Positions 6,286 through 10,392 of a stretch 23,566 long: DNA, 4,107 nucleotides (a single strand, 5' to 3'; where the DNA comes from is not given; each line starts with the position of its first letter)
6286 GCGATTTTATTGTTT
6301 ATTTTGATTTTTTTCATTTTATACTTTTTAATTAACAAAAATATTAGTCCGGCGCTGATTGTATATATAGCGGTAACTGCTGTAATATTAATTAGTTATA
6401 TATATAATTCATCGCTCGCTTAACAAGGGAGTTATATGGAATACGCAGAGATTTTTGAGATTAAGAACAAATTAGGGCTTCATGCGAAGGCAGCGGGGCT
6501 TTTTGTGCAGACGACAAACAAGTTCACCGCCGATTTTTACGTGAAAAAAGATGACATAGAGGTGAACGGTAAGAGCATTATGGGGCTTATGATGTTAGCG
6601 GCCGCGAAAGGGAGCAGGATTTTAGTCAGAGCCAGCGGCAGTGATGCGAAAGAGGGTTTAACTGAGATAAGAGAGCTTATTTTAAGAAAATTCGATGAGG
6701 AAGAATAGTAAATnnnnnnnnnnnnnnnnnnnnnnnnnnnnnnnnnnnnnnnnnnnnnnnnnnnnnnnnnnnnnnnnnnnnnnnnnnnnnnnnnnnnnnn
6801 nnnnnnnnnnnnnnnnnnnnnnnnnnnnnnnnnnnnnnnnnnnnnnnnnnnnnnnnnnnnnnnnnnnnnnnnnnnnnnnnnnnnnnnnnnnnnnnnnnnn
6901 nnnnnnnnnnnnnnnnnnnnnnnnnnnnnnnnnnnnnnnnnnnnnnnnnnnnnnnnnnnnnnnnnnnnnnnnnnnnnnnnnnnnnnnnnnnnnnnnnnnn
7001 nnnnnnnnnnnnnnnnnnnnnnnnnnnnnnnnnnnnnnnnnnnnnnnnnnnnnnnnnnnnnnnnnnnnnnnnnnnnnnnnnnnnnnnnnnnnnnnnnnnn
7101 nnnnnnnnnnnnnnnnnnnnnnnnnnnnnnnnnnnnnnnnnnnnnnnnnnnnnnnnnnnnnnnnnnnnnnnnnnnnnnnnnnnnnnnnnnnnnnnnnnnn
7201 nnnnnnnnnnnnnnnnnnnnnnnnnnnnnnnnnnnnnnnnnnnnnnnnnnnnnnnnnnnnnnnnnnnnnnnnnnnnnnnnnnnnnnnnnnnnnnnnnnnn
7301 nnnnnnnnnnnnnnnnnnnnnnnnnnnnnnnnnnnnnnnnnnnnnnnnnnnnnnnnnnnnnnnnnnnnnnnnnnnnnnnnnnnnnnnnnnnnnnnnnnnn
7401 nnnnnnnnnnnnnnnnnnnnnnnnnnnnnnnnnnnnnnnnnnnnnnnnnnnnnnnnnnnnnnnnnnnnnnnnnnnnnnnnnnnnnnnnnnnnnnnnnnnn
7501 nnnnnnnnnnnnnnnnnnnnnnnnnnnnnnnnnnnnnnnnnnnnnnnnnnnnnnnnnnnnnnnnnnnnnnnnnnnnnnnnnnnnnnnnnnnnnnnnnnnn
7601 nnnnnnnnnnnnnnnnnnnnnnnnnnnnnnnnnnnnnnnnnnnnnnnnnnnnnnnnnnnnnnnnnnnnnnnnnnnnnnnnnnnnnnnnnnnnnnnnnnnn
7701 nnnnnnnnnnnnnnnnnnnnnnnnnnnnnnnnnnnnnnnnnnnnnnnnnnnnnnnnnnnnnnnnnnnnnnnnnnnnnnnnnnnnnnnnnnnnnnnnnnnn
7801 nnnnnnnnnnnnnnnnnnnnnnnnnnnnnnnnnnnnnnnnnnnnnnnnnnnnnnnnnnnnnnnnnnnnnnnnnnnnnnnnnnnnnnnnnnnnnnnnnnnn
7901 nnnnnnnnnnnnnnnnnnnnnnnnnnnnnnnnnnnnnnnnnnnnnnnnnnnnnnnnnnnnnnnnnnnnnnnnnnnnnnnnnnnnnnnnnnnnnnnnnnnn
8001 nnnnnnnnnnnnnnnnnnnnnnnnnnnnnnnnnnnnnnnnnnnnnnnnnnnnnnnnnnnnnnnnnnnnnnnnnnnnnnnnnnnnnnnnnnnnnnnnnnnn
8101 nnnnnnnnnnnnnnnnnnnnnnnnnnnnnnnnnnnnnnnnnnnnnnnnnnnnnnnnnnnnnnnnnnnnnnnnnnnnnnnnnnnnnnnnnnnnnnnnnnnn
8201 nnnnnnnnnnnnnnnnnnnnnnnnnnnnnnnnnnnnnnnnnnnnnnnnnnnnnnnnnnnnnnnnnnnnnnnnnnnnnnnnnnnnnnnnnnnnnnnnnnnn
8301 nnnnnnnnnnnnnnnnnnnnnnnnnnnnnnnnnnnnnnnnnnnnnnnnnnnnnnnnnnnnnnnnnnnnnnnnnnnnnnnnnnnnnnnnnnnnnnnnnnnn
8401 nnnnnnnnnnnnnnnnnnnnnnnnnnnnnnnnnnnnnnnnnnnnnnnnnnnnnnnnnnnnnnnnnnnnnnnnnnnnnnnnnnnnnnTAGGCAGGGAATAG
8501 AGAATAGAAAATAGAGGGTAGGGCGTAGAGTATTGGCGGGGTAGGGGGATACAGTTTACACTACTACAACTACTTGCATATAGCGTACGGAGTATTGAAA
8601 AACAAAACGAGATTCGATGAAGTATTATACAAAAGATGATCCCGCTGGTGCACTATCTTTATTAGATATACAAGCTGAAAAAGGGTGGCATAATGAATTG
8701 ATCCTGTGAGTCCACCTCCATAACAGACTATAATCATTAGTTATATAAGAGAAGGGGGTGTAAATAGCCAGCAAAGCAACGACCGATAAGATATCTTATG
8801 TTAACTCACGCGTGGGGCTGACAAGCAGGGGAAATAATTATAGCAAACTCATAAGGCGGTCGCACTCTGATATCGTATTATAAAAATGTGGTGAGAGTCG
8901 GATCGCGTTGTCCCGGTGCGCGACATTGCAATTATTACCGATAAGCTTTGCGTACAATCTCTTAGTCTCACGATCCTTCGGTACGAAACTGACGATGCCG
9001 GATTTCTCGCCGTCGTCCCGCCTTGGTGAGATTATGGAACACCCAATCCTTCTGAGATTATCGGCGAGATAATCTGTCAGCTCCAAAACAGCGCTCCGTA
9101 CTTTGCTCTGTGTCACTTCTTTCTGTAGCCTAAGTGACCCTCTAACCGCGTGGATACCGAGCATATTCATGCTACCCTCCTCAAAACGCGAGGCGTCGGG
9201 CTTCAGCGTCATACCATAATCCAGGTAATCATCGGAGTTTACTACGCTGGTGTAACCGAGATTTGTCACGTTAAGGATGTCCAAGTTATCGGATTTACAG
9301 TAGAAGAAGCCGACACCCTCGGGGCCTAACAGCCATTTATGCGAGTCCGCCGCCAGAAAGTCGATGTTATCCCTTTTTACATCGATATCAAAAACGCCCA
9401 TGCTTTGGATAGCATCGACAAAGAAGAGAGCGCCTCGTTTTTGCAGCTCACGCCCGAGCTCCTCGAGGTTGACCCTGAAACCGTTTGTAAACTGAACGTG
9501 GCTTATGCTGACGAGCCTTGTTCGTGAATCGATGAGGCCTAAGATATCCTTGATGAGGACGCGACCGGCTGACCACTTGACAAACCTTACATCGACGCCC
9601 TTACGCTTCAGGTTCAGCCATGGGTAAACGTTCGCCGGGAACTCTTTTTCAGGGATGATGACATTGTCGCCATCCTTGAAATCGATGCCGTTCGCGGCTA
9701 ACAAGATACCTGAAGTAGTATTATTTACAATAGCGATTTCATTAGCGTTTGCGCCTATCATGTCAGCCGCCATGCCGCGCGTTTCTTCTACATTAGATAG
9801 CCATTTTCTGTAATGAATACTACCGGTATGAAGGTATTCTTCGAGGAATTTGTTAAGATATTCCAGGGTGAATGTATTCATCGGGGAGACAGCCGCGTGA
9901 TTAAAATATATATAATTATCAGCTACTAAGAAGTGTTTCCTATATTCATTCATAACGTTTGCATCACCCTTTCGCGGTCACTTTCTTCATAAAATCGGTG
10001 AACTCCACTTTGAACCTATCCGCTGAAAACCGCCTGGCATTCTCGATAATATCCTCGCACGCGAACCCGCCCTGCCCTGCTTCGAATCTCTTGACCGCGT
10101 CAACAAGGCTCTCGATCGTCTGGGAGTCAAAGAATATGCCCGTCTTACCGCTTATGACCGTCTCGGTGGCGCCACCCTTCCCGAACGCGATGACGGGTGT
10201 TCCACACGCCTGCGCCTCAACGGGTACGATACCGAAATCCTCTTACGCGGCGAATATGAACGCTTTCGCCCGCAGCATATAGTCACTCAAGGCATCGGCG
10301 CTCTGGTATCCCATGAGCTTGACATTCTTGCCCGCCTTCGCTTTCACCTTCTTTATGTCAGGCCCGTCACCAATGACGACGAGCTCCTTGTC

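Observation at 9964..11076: GT4 glycosyltransferase with an in-frame TAA exactly at the residue preceding the catalytic EX7E glutamate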

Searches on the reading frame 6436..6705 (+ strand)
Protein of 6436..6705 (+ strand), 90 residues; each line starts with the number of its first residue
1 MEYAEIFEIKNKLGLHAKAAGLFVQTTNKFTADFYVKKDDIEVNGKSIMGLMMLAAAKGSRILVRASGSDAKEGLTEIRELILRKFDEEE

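Call 28: search_protein_families(library=pfam, proteins=[window:6436-6705:+], max_evalue=0.001)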
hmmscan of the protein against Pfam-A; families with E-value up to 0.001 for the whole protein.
window:6436-6705:+ (90 aa): 1 family
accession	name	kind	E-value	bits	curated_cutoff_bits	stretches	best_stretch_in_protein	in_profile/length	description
PF00381.24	PTS-HPr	-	9.6e-26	90.1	23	1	7-82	5-79/81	PTS HPr component phosphorylation site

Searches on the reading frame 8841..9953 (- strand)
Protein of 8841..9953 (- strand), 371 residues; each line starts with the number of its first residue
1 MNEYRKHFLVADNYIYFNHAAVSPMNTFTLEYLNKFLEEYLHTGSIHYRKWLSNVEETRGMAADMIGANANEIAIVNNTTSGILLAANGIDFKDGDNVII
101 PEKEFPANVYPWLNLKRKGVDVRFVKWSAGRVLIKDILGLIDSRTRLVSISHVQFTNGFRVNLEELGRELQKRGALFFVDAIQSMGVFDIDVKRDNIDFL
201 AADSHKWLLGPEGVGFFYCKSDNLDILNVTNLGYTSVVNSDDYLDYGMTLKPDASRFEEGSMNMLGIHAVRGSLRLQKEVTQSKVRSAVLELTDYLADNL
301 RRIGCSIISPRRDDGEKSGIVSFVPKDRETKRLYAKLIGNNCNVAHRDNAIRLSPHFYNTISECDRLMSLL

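Call 9: search_protein_families(library=pfam, proteins=[window:8841-9953:-], max_evalue=0.01)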
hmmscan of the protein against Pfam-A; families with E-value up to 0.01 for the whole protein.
window:8841-9953:- (371 aa): 2 families
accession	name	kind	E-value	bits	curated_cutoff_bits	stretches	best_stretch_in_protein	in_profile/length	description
PF00266.25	Aminotran_5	-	1.2e-49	169.7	21.5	1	15-343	1-342/371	Aminotransferase class-V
PF01041.23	DegT_DnrJ_EryC1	-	0.0003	20.6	19.8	1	71-186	40-151/360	DegT/DnrJ/EryC1/StrS aminotransferase family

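Call 32: search_protein_families(library=ncbifam, proteins=[window:8841-9953:-], max_evalue=0.001)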
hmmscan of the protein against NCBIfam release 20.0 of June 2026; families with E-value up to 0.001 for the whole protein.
window:8841-9953:- (371 aa): 21 families
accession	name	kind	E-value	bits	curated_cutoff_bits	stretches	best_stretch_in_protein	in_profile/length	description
TIGR01979.1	sufS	subfamily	7.8e-42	143.5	475.1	1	13-328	18-339/403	SufS family cysteine desulfurase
TIGR01977.1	am_tr_V_EF2568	hypoth_equivalog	7.6e-38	130.5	377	1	15-347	1-332/376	cysteine desulfurase family protein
NF006791.0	PRK09295.1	equivalog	6e-30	104.6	661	1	53-304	67-321/406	cysteine desulfurase SufS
NF041166.1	f2_encap_cargo1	exception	5e-25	88.7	800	1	56-369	292-618/623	family 2A encapsulin nanocompartment cargo protein cysteine desulfurase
NF040779.1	Sec_lyase_SclA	exception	3.3e-24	85.5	525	1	15-339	1-325/378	selenocysteine lyase SclA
TIGR03392.1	FeS_syn_CsdA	equivalog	4.8e-24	85.3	493.6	1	4-304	6-313/398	cysteine desulfurase CsdA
NF008126.0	PRK10874.1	equivalog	6.9e-24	84.7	607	1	3-303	8-315/401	cysteine desulfurase CsdA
TIGR03402.1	FeS_nifS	equivalog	9e-24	83.9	530.75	1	15-221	1-212/379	cysteine desulfurase NifS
TIGR01976.1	am_tr_V_VC1184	hypoth_equivalog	1.1e-23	84.2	352.35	1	49-342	57-356/401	cysteine desulfurase-like protein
NF051467.1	peri_mod_PvdN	equivalog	8.1e-22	77.5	650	1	54-371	97-421/425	pyoverdine-tailoring periplasmic protein PvdN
TIGR03235.1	DNA_S_dndA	equivalog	1.2e-20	74.2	480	1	16-225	1-218/353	cysteine desulfurase DndA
NF010611.0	PRK14012.1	equivalog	1.2e-20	73.8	548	1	15-220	7-221/406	IscS subfamily cysteine desulfurase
TIGR02006.1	IscS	equivalog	1.3e-19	70.5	643.2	1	14-220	4-217/402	IscS subfamily cysteine desulfurase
NF002806.0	PRK02948.1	subfamily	3.1e-18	65.9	304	1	15-220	2-213/381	IscS subfamily cysteine desulfurase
TIGR03403.1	nifS_epsilon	equivalog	1.1e-16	60.7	587.7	1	93-222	88-217/382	NifS family cysteine desulfurase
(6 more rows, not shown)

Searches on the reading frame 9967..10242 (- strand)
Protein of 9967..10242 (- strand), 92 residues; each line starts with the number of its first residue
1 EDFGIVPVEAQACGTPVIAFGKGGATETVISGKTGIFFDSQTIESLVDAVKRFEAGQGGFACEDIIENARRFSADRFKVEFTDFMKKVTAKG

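Call 9: search_protein_families(library=pfam, proteins=[window:9967-10242:-], max_evalue=0.01)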
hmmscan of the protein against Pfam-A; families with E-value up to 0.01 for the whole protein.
window:9967-10242:- (92 aa): 3 families
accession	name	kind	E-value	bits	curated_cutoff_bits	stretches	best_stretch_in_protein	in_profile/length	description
PF00534.26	Glycos_transf_1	-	1.8e-16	60.6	26.4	1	1-71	103-171/172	Glycosyl transferases group 1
PF13692.12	Glyco_trans_1_4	-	3.6e-10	40.7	27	1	1-52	87-138/142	Glycosyl transferases group 1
PF20706.3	GT4-conflict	-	0.007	15.8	26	1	1-46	292-332/385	Family 4 Glycosyltransferase in conflict systems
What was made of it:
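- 9967..10242 (-): C-terminal 92 codons after the stop. They carry EX7E and the C-terminal helices. The first in-frame start codon here is a GTG 14 codons before the end. Call 9 (PF00534 profile 103-171, 60.6 bits).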
